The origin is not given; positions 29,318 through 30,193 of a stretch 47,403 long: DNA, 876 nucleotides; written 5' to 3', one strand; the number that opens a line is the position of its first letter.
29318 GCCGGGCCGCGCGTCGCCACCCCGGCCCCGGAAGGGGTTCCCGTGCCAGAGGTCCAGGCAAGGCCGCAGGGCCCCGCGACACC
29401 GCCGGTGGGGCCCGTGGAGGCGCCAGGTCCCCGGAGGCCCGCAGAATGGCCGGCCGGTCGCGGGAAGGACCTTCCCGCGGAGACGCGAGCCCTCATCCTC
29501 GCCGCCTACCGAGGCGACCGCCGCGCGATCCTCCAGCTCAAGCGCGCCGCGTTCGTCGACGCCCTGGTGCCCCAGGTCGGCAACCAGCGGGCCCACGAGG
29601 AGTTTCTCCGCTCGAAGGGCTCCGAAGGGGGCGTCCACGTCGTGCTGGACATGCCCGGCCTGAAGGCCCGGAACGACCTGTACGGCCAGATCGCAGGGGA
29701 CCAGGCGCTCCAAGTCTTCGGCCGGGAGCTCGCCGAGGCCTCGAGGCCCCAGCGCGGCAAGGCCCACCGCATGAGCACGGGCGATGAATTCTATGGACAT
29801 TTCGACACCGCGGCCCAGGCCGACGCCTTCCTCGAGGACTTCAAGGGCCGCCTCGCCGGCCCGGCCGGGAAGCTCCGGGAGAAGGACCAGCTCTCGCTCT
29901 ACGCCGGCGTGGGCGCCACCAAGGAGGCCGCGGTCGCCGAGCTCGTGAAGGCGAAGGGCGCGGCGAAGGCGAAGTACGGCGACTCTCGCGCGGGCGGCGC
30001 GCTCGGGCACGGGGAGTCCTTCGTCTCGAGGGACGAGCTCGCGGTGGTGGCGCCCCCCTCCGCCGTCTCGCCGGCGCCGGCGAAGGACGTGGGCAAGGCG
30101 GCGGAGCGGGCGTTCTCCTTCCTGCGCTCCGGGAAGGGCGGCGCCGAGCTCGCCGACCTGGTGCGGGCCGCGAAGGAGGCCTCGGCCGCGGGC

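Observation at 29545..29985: Divergent GGDEF-type nucleotidyl-cyclase (palm) domain, motif STGDEF, embedded in the giant virion-position protein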

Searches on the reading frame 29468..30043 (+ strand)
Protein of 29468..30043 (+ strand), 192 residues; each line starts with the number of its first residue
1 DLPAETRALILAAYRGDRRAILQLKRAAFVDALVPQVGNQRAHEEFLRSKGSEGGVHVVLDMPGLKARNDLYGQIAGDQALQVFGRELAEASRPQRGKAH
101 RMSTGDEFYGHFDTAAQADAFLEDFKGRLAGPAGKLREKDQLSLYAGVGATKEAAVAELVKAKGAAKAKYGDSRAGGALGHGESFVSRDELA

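Call 26: search_protein_representatives(protein=window:29468-30043:+)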
Query: 192 residues. Proteins with E-value up to 0.001 (for the whole library): 396; up to 1e-10: 50; up to 1e-30: 4. The best 150 are listed.
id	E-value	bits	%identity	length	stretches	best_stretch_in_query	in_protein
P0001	4.1e-115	397.9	100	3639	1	1-192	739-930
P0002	2.5e-59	216.2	66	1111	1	18-188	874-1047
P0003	8.9e-59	214.4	63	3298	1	2-188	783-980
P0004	3.9e-51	189.5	57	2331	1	18-191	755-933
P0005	2.4e-24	102.3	46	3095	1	19-188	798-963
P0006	1.8e-22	96.2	53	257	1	6-95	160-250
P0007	1.2e-21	93.5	42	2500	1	3-190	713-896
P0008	9.8e-19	84.0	38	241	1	17-186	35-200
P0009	1.4e-18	83.4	41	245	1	17-187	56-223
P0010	2.3e-17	79.5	65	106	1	102-169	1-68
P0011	5.7e-17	78.2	36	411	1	23-173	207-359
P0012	2.4e-16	76.2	39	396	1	23-169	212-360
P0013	2.8e-16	76.0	37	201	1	23-185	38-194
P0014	5.5e-16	75.0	37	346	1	16-187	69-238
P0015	2.1e-15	73.1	37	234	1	23-177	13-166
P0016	3.2e-15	72.5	38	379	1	24-184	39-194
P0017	8.5e-15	71.2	38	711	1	24-169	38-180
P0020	1.1e-13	67.6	36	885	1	19-169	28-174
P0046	5.6e-11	58.7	33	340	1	18-164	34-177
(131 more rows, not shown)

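Call 32: search_solved_structures(query=A1, max_evalue=0.001, show_alignments=2)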
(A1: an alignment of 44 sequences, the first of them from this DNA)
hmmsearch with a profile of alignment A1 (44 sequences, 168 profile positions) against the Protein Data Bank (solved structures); distinct sequences matched with E-value up to 0.001: 53.
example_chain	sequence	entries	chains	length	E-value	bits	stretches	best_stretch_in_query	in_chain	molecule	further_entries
5euh_A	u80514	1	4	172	8.2e-17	64.9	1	36-160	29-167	Putative GGDEF domain membrane protein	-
3ign_A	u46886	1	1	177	4.2e-16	62.6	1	29-154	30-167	Diguanylate cyclase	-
4zve_A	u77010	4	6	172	1.4e-15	60.9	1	42-155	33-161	Diguanylate cyclase DosC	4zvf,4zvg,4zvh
4wxo_A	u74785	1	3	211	7.8e-15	58.5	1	27-151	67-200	Uncharacterized protein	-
4wxw_A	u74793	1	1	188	9.3e-15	58.2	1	27-151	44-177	Uncharacterized protein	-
3i5c_A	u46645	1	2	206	1.1e-14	58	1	6-154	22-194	Fusion of General control protein GCN4 and WSPR response regulator protein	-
3bre_A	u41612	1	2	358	2.6e-14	56.7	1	9-155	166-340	Probable two-component response regulator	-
3icl_A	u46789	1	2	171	5e-14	55.8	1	35-155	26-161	EAL/GGDEF domain protein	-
3i5b_A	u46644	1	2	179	5.4e-14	55.7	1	23-154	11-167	WspR response regulator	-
9t28_A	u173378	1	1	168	6.5e-14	55.5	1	16-152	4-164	diguanylate cyclase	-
5m3c_A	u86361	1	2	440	6.6e-14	55.4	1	34-160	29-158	Diguanylate cyclase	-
8wcn_A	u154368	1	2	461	7.1e-14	55.3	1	17-153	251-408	Diguanylate cyclase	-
6zxm_A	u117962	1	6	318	1.5e-13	54.2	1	8-149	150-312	Putative GGDEF/response regulator receiver domain protein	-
6zxb_A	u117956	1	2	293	2.2e-13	53.8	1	8-149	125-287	Putative GGDEF/response regulator receiver domain protein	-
6zxc_A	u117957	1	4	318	2.6e-13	53.5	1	8-149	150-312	Putative GGDEF/response regulator receiver domain protein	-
6ttr_A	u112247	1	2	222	2.5e-11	47.1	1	5-151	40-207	GGDEF diguanylate cyclase DgcB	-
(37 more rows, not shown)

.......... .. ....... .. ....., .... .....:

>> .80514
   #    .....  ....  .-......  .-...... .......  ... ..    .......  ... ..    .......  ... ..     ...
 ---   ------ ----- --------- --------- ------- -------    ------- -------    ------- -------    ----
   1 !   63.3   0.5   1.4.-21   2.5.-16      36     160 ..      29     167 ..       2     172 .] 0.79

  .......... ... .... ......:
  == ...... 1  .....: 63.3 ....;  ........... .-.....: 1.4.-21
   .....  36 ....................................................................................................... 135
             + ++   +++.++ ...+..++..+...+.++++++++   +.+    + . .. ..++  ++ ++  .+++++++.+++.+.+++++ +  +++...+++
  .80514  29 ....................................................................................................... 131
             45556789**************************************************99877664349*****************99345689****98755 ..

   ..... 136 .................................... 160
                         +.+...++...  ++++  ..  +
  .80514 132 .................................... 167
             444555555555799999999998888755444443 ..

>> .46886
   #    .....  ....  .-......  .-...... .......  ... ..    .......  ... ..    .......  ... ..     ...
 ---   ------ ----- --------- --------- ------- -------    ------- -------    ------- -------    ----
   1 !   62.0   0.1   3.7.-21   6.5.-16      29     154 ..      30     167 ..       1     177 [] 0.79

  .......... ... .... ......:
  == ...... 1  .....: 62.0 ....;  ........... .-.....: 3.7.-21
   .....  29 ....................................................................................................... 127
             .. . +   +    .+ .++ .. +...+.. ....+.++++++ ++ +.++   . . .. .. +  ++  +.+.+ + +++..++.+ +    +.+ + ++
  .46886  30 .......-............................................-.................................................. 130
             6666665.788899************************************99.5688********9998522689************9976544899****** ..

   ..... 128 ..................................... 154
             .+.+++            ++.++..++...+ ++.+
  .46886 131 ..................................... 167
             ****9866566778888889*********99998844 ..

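Call 34: search_protein_families(library=pfam, proteins=[P0005, P0007, P0011, P0012, P0016, P0017, P0020, P0008, P0009], max_evalue=0.01)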
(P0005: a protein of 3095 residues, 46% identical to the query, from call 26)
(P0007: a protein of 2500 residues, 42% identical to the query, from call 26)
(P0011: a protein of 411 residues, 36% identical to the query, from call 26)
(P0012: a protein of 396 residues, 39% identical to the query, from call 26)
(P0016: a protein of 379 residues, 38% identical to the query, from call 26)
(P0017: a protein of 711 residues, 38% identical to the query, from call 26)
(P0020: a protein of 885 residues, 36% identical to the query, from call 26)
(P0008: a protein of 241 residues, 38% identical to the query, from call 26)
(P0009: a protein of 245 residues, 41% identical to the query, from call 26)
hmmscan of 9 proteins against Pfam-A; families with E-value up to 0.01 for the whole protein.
P0005 (3095 aa): 3 families
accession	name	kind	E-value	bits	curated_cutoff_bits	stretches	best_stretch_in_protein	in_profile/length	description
PF00990.26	GGDEF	-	1.2e-13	51.6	23.8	1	830-939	32-147/161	Diguanylate cyclase, GGDEF domain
PF18834.6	LPD22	-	7.4e-07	29.8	28.6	1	116-193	8-83/97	Large polyvalent protein associated domain 22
PF24585.1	YunG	-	0.0032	18.1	27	1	1606-1697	8-88/116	YunG protein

P0007 (2500 aa): 3 families
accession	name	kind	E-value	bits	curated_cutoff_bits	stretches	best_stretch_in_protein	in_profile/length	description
PF00990.26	GGDEF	-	1.1e-10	41.9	23.8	1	751-856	22-132/161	Diguanylate cyclase, GGDEF domain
PF18760.7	ART-PolyVal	-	6.8e-05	24.1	31.2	1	913-1025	10-118/140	ADP-Ribosyltransferase in polyvalent proteins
PF18834.6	LPD22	-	0.00083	20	28.6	1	49-113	11-72/97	Large polyvalent protein associated domain 22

P0011 (411 aa): 1 family
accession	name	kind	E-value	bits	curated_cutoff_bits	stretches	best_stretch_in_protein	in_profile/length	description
PF00990.26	GGDEF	-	3.6e-12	46.8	23.8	1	239-348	33-154/161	Diguanylate cyclase, GGDEF domain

P0012 (396 aa): 1 family
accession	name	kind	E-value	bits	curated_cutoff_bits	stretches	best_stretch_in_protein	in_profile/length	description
PF00990.26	GGDEF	-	2.9e-13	50.4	23.8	1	225-358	8-159/161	Diguanylate cyclase, GGDEF domain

P0016 (379 aa): 1 family
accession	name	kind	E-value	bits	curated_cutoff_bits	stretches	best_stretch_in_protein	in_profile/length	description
PF00990.26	GGDEF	-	3e-12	47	23.8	1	66-171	30-141/161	Diguanylate cyclase, GGDEF domain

P0017 (711 aa): 1 family
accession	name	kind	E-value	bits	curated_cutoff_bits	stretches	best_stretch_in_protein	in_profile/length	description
PF00990.26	GGDEF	-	1.5e-12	48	23.8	1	70-178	35-149/161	Diguanylate cyclase, GGDEF domain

P0020 (885 aa): 1 family
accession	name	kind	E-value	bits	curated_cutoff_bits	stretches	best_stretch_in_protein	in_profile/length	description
PF00990.26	GGDEF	-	1.8e-07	31.5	23.8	1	56-174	27-151/161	Diguanylate cyclase, GGDEF domain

P0008 (241 aa): 1 family
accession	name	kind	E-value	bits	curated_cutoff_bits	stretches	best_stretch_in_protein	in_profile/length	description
PF00990.26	GGDEF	-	8.1e-12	45.6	23.8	1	64-179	28-159/161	Diguanylate cyclase, GGDEF domain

P0009 (245 aa): 1 family
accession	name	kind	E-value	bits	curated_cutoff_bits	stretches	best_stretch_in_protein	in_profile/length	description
PF00990.26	GGDEF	-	1.3e-14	54.8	23.8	1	70-186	4-133/161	Diguanylate cyclase, GGDEF domain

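Call 35: find_homologous_proteins(query=A1, max_evalue=0.00001)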
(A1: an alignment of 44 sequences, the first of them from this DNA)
Query A1 (44 sequences) (178 aa, profile of the alignment): 63 proteins with E <= 0.00001 among 8000 candidates.
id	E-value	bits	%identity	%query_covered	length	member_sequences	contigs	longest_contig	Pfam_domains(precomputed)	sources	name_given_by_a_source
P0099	5.2e-59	217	27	80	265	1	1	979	PF00990.27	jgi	jgi:diguanylate cyclase (GGDEF)-like protein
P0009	3.7e-56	208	39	96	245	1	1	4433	PF00990.27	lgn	-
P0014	6.8e-54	200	37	96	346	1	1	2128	PF18919.6,PF00990.27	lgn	-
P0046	7.7e-54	200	33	81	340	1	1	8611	PF00990.27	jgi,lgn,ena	jgi:GGDEF domain-containing protein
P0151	8.4e-52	193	33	79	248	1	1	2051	PF00990.27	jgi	jgi:diguanylate cyclase (GGDEF)-like protein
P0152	1.1e-41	161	-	-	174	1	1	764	PF00990.27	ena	-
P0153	3.3e-14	71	31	76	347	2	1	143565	PF13185.13,PF01590.33,PF00990.27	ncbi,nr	ncbi:MAG TPA: sensor domain-containing diguanylate cyclase [Paucimonas sp.]|nr:sensor domain-contain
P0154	3.5e-14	71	77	7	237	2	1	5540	PF00990.27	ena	-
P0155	6.9e-14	70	32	48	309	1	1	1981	PF13426.14,PF08448.17,PF00989.32,PF00990.27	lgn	-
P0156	1.2e-12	66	32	63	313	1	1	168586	PF00498.32,PF16697.11,PF00990.27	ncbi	ncbi:MAG: diguanylate cyclase [Mariniblastus sp.]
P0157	1.3e-12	66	32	48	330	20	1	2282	PF13426.14,PF08448.17,PF00989.32,PF00990.27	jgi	-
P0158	3.2e-12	65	38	19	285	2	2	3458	PF00990.27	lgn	-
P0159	3.4e-12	65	29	60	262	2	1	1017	PF00990.27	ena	-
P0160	4.3e-12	64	31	42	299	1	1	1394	PF08448.17,PF00990.27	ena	-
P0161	7.6e-12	63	31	48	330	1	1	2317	PF13426.14,PF08448.17,PF00989.32,PF00990.27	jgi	-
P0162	7.7e-12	63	31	42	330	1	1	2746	PF13426.14,PF08448.17,PF00989.32,PF00990.27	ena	-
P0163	1.1e-11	63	31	65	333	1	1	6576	PF08447.19,PF13426.14,PF08448.17,PF00989.32,PF00990.27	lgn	-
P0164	1.5e-11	63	28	39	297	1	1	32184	PF00990.27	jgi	-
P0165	7.2e-11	60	42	21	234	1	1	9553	PF00990.27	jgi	jgi:diguanylate cyclase (GGDEF)-like protein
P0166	1.4e-10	59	-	-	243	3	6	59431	PF00990.27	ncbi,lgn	-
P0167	1.7e-10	59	29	67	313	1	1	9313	PF13426.14,PF08448.17,PF00989.32,PF00990.27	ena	-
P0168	2.8e-10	58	50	16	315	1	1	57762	PF14361.13,PF00990.27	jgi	jgi:diguanylate cyclase (GGDEF)-like protein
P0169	3.3e-10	58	-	-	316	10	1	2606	PF00990.27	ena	-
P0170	4.7e-10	58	-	-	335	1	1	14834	PF00990.27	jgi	jgi:diguanylate cyclase (GGDEF)-like protein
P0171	5.8e-10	57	34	33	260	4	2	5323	PF00990.27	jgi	jgi:two-component system, cell cycle response regulator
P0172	9.1e-10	57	32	34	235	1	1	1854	PF00990.27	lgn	-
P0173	1.3e-9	56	33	42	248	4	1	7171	PF00990.27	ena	-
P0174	1.3e-9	56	-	-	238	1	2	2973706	PF00990.27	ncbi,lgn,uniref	ncbi:GGDEF domain-containing protein [Parvibaculum sp.]|uniref:GGDEF domain-containing protein n=1 T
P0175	1.6e-9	56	32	56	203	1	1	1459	PF00990.27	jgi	-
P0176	1.8e-9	56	29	68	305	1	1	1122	PF08447.19,PF13426.14,PF08448.17,PF00989.32,PF00990.27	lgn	-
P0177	2.0e-9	56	28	51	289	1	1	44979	PF00990.27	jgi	jgi:diguanylate cyclase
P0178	2.5e-9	55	39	29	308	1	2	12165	PF00990.27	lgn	-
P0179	3.2e-9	55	-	-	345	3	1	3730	PF13185.13,PF01590.33,PF00990.27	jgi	jgi:diguanylate cyclase (GGDEF)-like protein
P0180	3.3e-9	55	32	21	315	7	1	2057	PF00990.27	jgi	-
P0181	3.4e-9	55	39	28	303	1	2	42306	PF00990.27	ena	-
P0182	4.2e-9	55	30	48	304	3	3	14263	PF13426.14,PF00990.27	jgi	jgi:diguanylate cyclase (GGDEF)-like protein/PAS domain S-box-containing protein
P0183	4.4e-9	54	30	68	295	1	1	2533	PF08447.19,PF13426.14,PF08448.17,PF00989.32,PF00990.27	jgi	jgi:diguanylate cyclase (GGDEF)-like protein/PAS domain S-box-containing protein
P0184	4.5e-9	54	39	29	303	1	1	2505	PF00990.27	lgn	-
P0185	5.1e-9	54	30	68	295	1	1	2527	PF08447.19,PF13426.14,PF08448.17,PF00989.32,PF00990.27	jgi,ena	-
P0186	5.1e-9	54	34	40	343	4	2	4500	PF13185.13,PF01590.33,PF00990.27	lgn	-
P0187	5.5e-9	54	32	40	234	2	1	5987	PF00990.27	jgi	jgi:diguanylate cyclase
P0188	9.3e-9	53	-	-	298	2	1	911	PF00990.27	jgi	-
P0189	9.9e-9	53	32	66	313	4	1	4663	PF00990.27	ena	-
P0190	1.2e-8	53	32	66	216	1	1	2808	PF00990.27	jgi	jgi:diguanylate cyclase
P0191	2.6e-8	52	32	42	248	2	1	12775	PF00990.27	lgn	-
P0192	2.9e-8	52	35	34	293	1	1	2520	PF00990.27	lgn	-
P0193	6.1e-8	51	31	51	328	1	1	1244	PF00990.27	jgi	jgi:diguanylate cyclase (GGDEF)-like protein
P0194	7.0e-8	51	41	28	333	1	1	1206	PF00990.27,PF00072.31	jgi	jgi:two-component system, cell cycle response regulator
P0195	9.1e-8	50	31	51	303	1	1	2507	PF00990.27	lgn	-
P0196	9.5e-8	50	39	29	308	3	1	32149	PF00990.27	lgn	-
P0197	9.8e-8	50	42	24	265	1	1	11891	PF00990.27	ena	-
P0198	1.1e-7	50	-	-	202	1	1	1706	PF00990.27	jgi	jgi:diguanylate cyclase (GGDEF)-like protein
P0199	1.5e-7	50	25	56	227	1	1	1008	PF00990.27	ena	-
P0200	1.6e-7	49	34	46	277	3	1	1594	PF00990.27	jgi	jgi:diguanylate cyclase (GGDEF)-like protein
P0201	1.7e-7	49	-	-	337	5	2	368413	PF00990.27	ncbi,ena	-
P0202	1.7e-7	49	36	29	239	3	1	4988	PF00990.27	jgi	-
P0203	2.6e-7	49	32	26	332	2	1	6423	PF00990.27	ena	-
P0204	2.9e-7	49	34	51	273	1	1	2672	PF00990.27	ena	-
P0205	3.4e-7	48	44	22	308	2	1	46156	PF00990.27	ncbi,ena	-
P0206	4.2e-7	48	34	53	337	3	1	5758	PF00990.27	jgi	jgi:diguanylate cyclase (GGDEF)-like protein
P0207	5.4e-7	48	31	30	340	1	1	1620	PF01590.33,PF00990.27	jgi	jgi:diguanylate cyclase (GGDEF)-like protein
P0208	7.6e-7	47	34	51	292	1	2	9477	PF00990.27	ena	-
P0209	1.3e-6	46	39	28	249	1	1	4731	PF00990.27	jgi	jgi:diguanylate cyclase (GGDEF)-like protein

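Call 36: find_encoding_contigs(protein=P0003, flank=10000, max_places=3)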
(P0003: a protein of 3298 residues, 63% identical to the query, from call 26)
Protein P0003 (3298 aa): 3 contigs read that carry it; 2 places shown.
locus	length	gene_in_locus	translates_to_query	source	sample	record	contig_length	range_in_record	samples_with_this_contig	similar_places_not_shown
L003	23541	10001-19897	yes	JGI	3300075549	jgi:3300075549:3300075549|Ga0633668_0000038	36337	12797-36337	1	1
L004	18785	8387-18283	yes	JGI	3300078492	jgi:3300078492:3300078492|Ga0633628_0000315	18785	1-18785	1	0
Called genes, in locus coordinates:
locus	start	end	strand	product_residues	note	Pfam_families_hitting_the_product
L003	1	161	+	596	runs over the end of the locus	PF12236:Head-tail_con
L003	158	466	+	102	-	-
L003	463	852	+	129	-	-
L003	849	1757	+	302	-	-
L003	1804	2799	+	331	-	PF20911:GP7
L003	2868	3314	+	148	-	PF21190:Bbp16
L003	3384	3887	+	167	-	-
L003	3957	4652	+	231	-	-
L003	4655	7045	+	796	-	-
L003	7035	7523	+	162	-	-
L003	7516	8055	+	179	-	PF24072:T7_gp14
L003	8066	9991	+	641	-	-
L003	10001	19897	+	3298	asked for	PF18834:LPD22 (weak), PF18763:ddrB-ParB, PF18814:PBECR5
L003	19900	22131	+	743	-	PF05048:NosD, PF13229:Beta_helix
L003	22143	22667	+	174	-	-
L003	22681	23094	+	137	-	-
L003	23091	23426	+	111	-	-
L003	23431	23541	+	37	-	?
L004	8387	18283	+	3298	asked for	PF18834:LPD22 (weak), PF18763:ddrB-ParB, PF18814:PBECR5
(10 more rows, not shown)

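Call 37: find_encoding_contigs(protein=P0046, flank=8000, max_places=3)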
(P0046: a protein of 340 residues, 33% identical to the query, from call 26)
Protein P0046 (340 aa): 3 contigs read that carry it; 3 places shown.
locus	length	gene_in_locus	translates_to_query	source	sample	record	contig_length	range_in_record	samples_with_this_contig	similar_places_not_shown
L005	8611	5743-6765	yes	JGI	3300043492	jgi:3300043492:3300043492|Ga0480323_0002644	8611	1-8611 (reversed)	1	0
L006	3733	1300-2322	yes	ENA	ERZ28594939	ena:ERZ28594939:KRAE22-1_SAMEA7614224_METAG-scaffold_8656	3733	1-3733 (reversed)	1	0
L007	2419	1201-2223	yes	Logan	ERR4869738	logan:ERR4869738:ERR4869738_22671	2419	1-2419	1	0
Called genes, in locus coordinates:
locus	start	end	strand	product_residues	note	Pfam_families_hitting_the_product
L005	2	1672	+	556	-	?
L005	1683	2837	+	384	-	-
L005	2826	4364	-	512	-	-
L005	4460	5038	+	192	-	-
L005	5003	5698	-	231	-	PF14311:DUF4379, PF18741:MTES_1575 (weak)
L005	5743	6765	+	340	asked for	PF00990:GGDEF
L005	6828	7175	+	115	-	-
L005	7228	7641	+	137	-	-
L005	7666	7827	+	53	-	-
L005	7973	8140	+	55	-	-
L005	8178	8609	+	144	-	?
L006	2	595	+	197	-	?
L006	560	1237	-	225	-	PF14311:DUF4379, PF18741:MTES_1575 (weak)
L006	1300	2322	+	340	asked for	PF00990:GGDEF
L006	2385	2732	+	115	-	-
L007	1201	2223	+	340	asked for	PF00990:GGDEF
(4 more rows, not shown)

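Call 38: predict_structure(alignment_id=A1)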
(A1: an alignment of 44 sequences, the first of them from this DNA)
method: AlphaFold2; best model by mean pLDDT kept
length: 178 residues; sequences in the alignment: 44
mean_pLDDT: 94.9   pTM: 0.90
mean pLDDT of the five models: 94.9, 94.6, 94.6, 94.4, 93.8
residues with pLDDT >= 90: 160; 70-90: 16; 50-70: 2; < 50: 0
segments of 3 or more residues with pLDDT < 50: none
pLDDT, mean of each block of 10 residues (from residue 1): 89 95 97 96 97 95 98 98 95 97 98 97 94 97 97 90 85 90
secondary structure, 60 per line:
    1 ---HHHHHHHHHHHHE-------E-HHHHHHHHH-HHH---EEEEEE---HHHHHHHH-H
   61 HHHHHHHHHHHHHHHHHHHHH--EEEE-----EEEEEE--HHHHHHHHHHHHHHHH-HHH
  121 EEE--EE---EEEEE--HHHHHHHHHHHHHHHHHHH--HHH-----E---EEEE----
elements in order: H4-15 H26-34 E42-47 H51-58 H60-81 E84-87 E93-98 H101-116 E121-123 E131-135 H138-156 E171-174

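Call 40: find_encoding_contigs(protein=P0005, flank=10000, max_places=2)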
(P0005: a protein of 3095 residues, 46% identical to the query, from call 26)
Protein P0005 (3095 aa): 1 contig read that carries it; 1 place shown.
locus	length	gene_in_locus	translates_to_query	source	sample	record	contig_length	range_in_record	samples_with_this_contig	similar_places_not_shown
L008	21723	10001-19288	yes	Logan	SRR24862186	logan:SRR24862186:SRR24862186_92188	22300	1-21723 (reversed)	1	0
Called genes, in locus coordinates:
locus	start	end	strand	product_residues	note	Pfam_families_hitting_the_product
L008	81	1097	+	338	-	PF20911:GP7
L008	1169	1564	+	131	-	-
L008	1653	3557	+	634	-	PF01391:Collagen, PF13884:Peptidase_S74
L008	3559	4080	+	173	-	-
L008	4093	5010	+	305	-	-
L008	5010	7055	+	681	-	PF25675:Phage_nozzle (weak)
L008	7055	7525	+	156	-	-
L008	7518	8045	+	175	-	PF24072:T7_gp14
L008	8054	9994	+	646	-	-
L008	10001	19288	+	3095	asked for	PF18834:LPD22 (weak), PF00990:GGDEF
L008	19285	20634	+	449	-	-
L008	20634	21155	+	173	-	PF05838:Glyco_hydro_108, PF09374:PG_binding_3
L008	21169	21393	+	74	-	-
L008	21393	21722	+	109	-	?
